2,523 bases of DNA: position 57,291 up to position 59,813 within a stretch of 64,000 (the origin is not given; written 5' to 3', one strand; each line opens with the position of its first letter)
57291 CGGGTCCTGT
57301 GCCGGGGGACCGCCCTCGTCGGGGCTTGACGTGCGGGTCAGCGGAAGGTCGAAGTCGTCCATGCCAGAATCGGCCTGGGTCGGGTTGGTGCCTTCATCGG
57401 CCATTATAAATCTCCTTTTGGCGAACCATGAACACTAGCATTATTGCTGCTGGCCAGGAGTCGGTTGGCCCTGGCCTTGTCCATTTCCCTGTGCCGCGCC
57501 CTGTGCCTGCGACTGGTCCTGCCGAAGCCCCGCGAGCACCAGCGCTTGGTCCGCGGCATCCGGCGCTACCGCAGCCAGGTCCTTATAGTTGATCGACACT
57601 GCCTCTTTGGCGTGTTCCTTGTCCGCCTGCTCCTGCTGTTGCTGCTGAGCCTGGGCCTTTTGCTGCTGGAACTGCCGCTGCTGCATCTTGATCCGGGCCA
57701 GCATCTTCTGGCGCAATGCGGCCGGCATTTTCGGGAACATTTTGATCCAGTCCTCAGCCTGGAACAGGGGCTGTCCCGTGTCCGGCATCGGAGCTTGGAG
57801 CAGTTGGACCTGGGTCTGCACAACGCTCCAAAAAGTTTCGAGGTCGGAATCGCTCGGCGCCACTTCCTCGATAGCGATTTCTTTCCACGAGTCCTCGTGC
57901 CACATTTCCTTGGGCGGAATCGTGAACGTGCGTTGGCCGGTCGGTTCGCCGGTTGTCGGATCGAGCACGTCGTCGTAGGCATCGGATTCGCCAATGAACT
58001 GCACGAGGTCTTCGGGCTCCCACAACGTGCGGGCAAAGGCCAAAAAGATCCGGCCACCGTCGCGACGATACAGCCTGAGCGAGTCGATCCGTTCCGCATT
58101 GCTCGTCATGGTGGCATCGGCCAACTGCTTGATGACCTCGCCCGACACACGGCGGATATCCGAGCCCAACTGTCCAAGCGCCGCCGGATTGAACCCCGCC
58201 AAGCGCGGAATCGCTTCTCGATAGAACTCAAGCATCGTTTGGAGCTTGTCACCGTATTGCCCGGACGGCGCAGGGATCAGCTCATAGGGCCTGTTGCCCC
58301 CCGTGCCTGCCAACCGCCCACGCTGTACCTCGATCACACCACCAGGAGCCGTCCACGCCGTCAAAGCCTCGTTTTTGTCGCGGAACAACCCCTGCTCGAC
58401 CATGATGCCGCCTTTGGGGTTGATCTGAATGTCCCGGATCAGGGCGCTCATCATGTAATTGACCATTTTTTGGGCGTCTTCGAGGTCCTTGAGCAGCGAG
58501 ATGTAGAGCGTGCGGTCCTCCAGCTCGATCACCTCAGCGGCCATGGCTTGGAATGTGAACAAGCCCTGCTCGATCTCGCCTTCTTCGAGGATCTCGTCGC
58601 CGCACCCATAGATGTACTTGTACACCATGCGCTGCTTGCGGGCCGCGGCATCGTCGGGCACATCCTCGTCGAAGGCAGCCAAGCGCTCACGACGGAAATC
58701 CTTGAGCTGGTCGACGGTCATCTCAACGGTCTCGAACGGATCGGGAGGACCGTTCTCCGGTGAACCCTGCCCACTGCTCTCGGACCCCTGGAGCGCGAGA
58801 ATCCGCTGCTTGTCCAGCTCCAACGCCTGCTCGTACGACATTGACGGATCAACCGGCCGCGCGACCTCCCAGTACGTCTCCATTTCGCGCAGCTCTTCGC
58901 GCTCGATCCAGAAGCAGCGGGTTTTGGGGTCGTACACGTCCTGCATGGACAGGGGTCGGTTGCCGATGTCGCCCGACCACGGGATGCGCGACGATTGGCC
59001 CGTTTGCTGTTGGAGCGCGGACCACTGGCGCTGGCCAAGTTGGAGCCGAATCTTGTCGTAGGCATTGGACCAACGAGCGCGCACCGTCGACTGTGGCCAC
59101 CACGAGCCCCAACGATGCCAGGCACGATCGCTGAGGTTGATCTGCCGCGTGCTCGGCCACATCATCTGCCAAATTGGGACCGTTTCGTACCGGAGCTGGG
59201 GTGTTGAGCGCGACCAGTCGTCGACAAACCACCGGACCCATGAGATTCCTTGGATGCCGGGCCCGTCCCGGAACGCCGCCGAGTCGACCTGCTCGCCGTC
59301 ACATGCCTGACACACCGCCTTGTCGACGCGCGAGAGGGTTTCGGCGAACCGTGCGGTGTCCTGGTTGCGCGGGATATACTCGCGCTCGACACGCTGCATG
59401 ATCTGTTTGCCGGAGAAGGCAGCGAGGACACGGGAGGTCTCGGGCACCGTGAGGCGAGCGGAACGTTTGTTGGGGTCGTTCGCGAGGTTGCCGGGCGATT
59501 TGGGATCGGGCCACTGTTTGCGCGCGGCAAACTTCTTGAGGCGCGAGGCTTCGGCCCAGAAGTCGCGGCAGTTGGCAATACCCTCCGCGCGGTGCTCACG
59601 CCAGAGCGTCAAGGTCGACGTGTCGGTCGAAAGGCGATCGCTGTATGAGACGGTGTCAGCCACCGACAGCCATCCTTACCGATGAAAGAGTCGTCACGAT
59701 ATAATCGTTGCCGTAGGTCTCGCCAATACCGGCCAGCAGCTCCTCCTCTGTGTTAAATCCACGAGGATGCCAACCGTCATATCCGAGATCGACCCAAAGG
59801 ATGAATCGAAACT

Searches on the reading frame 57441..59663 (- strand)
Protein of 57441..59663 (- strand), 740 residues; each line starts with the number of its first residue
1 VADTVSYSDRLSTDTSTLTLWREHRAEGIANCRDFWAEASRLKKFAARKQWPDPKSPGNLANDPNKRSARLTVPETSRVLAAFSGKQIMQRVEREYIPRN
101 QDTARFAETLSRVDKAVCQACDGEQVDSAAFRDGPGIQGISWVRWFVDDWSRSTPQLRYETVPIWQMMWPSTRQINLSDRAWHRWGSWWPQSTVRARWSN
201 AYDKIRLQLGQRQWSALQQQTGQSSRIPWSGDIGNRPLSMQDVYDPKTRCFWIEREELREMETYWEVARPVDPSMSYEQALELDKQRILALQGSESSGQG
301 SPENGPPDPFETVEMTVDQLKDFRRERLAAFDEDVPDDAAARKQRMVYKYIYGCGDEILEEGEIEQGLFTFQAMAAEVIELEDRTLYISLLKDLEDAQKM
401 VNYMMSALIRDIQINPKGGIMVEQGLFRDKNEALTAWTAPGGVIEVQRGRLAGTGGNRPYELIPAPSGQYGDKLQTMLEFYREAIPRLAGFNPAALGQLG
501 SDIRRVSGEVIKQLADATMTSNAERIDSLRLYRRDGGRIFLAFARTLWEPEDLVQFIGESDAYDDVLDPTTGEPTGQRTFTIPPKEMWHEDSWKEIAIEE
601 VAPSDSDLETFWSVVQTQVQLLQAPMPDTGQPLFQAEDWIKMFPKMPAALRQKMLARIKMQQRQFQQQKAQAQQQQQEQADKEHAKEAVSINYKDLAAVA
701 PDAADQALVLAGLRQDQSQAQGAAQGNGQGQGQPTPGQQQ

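Call 5: search_protein_families(library=pfam, proteins=[window:57441-59663:-], max_evalue=0.1)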
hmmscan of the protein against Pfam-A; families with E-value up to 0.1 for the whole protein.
window:57441-59663:- (740 aa): 1 family
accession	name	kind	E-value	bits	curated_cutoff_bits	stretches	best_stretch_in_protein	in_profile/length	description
PF16510.12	P22_portal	-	9.7e-42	143.7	26.1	1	27-681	6-577/594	Phage P22-like portal protein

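Call 6: search_protein_families(library=phrogs, proteins=[window:57441-59663:-], max_evalue=0.01)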
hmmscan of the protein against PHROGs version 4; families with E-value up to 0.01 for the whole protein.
window:57441-59663:- (740 aa): 1 family
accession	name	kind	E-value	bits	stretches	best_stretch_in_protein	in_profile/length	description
phrog_156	-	head and packaging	3.4e-29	102.8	1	22-726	16-633/681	portal protein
